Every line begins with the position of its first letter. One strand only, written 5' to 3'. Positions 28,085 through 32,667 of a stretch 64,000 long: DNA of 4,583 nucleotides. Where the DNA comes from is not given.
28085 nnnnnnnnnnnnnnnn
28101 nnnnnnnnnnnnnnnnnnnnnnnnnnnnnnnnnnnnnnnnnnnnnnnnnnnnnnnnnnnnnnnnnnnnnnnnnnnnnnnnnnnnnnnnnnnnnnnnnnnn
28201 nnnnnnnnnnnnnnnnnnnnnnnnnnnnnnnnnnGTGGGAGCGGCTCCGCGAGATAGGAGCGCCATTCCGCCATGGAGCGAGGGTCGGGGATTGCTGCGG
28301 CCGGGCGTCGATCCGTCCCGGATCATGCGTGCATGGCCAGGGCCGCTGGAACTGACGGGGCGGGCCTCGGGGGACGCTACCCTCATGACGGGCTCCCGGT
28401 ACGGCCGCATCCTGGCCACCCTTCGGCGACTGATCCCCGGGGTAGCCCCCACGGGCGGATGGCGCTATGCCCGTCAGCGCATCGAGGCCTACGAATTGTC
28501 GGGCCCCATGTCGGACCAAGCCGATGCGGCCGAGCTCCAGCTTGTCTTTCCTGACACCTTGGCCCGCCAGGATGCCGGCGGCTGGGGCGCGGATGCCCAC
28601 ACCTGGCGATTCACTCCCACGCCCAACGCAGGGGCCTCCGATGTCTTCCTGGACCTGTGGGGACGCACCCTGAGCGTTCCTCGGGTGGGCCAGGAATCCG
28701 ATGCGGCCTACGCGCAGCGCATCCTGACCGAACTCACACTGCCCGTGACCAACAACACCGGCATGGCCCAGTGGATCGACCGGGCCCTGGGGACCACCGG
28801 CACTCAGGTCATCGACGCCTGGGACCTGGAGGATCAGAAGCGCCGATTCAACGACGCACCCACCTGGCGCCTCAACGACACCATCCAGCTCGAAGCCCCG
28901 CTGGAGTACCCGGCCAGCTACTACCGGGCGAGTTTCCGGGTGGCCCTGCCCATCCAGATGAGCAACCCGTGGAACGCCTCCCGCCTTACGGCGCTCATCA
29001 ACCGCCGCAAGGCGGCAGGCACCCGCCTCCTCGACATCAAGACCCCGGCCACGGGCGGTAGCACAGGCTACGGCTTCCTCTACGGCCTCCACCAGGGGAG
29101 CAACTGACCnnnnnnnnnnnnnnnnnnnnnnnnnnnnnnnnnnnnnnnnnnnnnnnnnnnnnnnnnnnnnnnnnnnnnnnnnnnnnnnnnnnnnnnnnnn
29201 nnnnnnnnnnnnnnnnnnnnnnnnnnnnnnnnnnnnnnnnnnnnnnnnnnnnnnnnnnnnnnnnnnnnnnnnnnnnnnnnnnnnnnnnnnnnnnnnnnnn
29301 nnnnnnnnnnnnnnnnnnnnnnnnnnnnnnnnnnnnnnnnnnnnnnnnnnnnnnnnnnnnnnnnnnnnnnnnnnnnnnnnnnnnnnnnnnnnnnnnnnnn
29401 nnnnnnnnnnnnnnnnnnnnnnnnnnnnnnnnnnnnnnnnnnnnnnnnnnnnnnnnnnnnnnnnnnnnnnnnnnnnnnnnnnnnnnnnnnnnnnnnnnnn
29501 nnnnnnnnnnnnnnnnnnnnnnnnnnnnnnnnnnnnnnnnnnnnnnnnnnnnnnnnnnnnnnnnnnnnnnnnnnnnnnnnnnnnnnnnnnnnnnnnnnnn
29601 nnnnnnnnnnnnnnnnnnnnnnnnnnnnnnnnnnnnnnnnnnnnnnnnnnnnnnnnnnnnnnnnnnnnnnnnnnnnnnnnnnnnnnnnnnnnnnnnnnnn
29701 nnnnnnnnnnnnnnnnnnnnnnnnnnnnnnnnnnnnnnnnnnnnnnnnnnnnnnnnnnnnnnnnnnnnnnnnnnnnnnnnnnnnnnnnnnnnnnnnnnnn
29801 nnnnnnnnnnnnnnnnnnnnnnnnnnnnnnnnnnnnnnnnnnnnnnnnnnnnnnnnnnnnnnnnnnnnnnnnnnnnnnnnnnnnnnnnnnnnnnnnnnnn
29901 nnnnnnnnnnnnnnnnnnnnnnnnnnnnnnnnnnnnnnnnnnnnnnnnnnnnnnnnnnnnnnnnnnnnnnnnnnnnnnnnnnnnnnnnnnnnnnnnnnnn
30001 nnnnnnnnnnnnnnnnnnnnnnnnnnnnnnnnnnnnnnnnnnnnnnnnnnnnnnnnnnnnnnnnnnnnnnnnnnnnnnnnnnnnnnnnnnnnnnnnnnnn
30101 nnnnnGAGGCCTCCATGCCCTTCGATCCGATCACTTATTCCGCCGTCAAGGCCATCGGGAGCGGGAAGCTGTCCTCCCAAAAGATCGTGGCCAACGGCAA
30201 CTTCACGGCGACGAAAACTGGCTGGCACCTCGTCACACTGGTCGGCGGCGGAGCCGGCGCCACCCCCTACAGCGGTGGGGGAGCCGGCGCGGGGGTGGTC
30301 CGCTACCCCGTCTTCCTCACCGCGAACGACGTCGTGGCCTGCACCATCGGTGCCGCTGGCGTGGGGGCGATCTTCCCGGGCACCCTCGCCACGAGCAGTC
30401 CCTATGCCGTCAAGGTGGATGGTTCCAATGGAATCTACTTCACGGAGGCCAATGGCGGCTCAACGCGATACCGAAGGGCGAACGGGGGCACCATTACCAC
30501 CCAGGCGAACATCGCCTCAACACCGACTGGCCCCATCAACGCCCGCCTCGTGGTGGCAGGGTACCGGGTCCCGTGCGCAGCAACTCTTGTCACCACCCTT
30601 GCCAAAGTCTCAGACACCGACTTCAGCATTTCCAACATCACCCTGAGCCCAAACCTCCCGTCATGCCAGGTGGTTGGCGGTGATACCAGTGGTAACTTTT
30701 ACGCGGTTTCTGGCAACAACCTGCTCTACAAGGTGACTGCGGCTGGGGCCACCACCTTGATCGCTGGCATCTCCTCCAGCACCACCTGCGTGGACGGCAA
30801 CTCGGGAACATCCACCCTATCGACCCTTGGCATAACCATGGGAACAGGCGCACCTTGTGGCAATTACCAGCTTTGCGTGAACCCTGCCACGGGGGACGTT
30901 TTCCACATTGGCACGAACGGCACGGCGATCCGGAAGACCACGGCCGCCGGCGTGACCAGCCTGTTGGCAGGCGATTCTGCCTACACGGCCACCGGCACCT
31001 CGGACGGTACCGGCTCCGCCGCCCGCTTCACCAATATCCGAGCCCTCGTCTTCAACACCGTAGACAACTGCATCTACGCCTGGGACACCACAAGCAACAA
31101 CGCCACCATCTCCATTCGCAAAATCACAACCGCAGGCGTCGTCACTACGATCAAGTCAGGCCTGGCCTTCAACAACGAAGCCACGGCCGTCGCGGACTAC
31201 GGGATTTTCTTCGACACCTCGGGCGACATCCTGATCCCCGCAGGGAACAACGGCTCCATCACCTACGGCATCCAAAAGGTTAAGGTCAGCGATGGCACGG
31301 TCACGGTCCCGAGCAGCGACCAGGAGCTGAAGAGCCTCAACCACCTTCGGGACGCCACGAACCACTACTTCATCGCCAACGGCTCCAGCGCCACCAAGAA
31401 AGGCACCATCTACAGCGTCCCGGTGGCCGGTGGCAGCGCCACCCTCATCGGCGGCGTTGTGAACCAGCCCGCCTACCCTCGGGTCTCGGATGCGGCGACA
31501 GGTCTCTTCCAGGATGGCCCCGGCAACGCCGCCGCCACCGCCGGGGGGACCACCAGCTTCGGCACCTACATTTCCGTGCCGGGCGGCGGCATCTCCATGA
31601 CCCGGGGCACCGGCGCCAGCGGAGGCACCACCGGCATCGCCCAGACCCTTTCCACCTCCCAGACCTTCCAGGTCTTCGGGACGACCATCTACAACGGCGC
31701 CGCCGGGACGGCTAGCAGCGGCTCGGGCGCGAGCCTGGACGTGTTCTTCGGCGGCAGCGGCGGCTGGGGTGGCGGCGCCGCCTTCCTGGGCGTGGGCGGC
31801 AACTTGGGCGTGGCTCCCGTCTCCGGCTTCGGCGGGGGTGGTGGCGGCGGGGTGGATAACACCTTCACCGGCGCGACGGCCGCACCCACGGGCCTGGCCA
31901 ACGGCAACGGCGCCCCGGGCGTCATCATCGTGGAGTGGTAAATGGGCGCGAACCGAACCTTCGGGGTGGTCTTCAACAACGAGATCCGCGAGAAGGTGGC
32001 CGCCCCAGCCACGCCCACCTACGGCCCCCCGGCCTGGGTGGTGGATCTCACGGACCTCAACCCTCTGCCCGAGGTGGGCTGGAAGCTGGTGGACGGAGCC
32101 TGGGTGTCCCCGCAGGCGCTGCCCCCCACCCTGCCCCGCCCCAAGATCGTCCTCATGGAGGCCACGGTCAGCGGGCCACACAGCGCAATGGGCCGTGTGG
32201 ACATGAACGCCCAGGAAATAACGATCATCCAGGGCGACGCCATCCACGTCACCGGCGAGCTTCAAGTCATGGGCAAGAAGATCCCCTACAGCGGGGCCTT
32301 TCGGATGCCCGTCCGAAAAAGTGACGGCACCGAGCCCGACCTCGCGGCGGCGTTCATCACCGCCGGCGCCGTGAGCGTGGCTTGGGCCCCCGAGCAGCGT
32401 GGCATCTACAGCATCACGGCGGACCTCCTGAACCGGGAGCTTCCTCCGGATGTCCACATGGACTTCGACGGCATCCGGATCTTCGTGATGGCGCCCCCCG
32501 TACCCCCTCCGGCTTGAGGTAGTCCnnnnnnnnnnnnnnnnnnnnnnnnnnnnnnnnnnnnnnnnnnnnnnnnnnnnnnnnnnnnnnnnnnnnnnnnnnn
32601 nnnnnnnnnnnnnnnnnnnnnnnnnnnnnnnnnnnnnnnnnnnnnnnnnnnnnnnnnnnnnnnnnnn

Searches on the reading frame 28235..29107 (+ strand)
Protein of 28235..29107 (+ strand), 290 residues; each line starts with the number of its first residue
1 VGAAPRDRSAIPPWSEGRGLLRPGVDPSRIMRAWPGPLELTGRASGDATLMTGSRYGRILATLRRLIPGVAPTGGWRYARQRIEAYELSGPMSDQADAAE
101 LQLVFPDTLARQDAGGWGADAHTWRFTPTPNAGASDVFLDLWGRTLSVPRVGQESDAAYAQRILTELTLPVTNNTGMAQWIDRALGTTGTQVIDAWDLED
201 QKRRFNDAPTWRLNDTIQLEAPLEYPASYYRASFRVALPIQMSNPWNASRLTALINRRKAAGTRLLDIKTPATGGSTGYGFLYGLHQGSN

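Call 21: search_protein_families(library=phrogs, max_evalue=0.001, proteins=[window:28235-29107:+])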
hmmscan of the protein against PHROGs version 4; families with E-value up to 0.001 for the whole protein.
window:28235-29107:+ (290 aa): 1 family
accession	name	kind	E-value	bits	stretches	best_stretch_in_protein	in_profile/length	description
phrog_7378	-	tail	0.00068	19.2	0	134-172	65-103/736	baseplate protein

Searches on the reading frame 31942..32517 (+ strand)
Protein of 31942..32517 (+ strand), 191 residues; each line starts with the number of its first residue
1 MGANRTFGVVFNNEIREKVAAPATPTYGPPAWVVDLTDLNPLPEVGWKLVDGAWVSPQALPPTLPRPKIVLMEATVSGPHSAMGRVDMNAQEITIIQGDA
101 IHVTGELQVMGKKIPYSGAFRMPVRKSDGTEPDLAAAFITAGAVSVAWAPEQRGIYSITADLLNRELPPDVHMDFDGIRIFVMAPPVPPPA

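Call 21: search_protein_families(library=phrogs, max_evalue=0.001, proteins=[window:31942-32517:+])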
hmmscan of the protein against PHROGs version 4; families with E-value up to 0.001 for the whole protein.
window:31942-32517:+ (191 aa): 1 family
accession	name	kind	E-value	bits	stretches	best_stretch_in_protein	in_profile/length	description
phrog_31598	-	unknown function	7.4e-09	36.6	1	85-183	37-129/134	-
